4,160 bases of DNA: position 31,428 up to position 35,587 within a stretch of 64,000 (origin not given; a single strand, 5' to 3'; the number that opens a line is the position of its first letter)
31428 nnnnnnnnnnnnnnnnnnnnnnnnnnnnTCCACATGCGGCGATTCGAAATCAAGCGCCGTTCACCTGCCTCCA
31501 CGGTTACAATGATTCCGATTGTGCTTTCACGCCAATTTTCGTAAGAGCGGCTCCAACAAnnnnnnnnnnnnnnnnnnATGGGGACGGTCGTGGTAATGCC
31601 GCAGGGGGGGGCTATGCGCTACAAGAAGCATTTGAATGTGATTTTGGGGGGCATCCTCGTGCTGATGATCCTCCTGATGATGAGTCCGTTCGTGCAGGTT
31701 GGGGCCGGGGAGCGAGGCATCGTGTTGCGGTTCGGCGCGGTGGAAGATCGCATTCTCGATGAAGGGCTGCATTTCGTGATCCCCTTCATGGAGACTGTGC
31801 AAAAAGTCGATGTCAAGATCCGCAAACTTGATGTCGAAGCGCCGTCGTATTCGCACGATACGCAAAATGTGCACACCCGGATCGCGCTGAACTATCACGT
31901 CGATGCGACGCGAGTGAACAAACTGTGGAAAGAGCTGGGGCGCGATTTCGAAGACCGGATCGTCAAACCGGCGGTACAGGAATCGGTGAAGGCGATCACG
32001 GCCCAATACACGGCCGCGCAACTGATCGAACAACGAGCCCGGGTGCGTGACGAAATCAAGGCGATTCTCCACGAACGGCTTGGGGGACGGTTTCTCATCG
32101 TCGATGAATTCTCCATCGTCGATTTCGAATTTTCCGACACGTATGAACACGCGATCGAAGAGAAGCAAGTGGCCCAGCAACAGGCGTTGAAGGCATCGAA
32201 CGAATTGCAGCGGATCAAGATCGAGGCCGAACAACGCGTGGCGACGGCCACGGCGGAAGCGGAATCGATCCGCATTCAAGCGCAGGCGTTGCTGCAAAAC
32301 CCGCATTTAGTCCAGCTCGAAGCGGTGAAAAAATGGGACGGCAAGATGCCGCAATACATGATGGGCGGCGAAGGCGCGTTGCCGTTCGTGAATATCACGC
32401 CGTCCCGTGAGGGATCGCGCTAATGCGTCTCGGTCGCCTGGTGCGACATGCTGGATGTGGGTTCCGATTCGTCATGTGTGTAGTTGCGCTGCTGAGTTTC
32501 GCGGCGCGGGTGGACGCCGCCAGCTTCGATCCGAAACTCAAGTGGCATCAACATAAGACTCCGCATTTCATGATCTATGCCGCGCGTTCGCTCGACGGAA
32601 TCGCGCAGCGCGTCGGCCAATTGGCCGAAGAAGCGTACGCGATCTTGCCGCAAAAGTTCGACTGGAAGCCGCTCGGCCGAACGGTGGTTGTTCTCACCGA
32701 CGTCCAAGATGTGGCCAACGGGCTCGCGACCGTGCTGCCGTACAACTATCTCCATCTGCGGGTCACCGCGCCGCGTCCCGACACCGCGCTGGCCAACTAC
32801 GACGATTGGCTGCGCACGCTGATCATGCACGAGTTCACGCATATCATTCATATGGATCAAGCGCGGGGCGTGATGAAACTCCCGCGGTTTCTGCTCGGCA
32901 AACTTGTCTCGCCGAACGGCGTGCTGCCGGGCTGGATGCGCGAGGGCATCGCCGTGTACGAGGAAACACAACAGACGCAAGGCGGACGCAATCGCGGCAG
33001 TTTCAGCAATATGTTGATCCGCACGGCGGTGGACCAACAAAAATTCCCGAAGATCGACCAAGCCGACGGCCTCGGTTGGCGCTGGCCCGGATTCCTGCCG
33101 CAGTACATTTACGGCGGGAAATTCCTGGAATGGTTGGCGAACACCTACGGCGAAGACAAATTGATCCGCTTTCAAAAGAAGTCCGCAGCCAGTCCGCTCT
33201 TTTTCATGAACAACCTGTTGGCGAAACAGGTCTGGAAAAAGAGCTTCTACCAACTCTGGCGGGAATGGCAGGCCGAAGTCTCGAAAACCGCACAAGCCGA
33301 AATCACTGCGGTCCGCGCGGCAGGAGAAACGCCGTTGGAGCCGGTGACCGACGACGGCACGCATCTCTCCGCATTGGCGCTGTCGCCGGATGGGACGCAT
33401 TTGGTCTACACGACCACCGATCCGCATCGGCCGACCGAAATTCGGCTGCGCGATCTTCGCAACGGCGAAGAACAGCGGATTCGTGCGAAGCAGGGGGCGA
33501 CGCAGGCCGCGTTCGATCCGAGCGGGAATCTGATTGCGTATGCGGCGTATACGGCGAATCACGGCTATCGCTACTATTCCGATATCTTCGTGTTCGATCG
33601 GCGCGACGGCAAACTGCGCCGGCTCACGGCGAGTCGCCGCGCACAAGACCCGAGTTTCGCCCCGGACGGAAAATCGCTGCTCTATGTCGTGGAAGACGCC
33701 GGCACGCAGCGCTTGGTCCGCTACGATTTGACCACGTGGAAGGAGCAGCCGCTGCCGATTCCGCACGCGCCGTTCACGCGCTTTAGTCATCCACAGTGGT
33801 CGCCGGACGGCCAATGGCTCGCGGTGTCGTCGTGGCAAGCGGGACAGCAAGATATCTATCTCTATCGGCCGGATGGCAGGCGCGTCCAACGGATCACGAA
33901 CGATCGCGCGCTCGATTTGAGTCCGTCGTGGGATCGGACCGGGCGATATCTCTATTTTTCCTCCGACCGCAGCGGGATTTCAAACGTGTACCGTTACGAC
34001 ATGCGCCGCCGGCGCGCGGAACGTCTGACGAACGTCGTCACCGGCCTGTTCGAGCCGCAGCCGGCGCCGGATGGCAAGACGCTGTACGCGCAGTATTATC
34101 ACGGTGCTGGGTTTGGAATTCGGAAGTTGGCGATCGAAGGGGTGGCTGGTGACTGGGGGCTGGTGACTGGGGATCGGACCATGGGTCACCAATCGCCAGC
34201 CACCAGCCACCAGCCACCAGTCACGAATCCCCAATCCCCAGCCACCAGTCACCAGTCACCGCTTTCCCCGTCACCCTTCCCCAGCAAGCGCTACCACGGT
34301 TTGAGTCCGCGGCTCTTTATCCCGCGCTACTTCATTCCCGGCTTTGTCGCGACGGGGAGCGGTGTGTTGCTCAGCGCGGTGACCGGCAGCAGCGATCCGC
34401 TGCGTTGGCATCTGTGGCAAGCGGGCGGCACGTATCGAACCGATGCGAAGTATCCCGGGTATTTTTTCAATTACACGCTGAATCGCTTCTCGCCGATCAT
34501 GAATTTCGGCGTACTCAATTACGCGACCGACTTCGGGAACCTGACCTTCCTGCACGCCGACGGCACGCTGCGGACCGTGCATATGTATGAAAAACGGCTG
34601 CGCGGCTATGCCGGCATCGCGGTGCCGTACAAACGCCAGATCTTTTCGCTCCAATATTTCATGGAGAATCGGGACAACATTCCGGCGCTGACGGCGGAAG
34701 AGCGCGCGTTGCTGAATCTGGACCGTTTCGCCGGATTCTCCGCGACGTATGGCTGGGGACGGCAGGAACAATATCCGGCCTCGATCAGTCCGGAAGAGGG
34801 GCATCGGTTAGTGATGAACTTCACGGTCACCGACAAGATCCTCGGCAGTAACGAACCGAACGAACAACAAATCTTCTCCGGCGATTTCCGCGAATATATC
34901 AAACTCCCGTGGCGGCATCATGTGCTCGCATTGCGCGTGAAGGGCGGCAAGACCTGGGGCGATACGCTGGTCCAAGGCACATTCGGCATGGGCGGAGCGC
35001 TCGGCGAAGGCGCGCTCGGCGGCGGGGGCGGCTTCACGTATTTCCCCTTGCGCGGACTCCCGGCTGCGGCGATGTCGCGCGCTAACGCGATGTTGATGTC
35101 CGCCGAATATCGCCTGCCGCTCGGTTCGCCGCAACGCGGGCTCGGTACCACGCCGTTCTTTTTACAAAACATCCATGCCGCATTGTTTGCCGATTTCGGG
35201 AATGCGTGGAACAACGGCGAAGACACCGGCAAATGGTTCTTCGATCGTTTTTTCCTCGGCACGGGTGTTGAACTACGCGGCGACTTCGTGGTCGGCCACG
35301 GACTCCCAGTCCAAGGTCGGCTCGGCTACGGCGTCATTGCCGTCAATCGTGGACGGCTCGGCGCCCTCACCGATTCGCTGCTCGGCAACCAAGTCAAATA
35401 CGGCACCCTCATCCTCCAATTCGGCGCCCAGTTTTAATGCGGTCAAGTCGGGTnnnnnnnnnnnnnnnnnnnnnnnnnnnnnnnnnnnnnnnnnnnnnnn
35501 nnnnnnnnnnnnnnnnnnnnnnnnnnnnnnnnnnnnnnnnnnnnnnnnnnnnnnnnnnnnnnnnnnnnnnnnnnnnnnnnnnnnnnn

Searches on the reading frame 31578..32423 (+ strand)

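Call 9: search_protein_families(library=padloc, proteins=[window:31578-32423:+], max_evalue=0.1)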
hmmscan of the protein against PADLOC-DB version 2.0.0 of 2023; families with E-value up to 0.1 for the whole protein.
window:31578-32423:+ (281 aa): 0 families

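Call 10: search_protein_families(library=pfam, proteins=[window:31578-32423:+], max_evalue=0.01)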
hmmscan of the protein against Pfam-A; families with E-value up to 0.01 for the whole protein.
window:31578-32423:+ (281 aa): 1 family
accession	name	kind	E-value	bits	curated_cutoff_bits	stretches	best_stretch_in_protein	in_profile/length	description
PF01145.31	Band_7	-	1.5e-37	129.8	23.6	1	40-227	2-175/176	SPFH domain / Band 7 family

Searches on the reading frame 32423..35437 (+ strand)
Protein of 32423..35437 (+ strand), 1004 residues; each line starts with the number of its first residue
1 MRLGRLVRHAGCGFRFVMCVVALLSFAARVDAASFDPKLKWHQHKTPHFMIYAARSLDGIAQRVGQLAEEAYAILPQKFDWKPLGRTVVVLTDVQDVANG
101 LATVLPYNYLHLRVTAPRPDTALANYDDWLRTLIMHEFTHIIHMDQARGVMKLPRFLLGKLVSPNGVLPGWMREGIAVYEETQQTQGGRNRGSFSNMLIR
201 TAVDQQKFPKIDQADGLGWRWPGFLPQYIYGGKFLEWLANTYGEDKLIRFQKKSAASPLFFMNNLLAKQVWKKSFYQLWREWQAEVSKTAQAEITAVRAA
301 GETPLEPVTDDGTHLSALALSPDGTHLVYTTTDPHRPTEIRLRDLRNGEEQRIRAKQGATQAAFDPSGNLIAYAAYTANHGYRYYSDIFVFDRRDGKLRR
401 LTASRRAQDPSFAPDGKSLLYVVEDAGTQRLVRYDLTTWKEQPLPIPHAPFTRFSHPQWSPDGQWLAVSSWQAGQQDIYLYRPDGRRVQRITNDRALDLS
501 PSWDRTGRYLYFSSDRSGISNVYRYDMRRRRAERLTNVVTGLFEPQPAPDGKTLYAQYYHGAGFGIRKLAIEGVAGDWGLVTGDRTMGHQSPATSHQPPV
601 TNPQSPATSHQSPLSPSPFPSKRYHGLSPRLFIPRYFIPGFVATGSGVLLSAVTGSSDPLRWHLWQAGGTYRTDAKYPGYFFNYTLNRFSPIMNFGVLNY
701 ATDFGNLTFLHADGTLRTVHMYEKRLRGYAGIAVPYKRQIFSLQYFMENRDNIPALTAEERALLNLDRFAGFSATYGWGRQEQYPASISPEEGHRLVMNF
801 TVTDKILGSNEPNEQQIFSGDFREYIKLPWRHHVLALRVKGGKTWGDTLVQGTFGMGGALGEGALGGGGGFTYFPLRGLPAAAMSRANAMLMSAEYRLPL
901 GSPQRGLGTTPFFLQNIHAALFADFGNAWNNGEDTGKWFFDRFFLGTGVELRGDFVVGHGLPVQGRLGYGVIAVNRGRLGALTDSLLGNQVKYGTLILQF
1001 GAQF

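Call 9: search_protein_families(library=padloc, proteins=[window:32423-35437:+], max_evalue=0.1)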
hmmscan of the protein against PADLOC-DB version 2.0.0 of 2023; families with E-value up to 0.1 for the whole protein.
window:32423-35437:+ (1004 aa): 0 families

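Call 10: search_protein_families(library=pfam, proteins=[window:32423-35437:+], max_evalue=0.01)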
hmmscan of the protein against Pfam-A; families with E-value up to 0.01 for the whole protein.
window:32423-35437:+ (1004 aa): 4 families
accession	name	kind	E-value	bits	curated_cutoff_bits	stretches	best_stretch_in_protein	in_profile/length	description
PF07676.18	PD40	-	1.5e-16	60.3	20.9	1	489-523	2-37/38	WD40-like Beta Propeller Repeat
PF00930.27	DPPIV_N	-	1.2e-07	31.2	22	0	376-424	13-62/354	Dipeptidyl peptidase IV (DPP IV) N-terminal region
PF25174.1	Beta-prop_THOC3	-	1.1e-05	25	305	0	391-515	74-191/272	THOC3 beta-propeller domain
PF00400.38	WD40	-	0.0074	17.3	27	0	459-471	19-31/39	WD domain, G-beta repeat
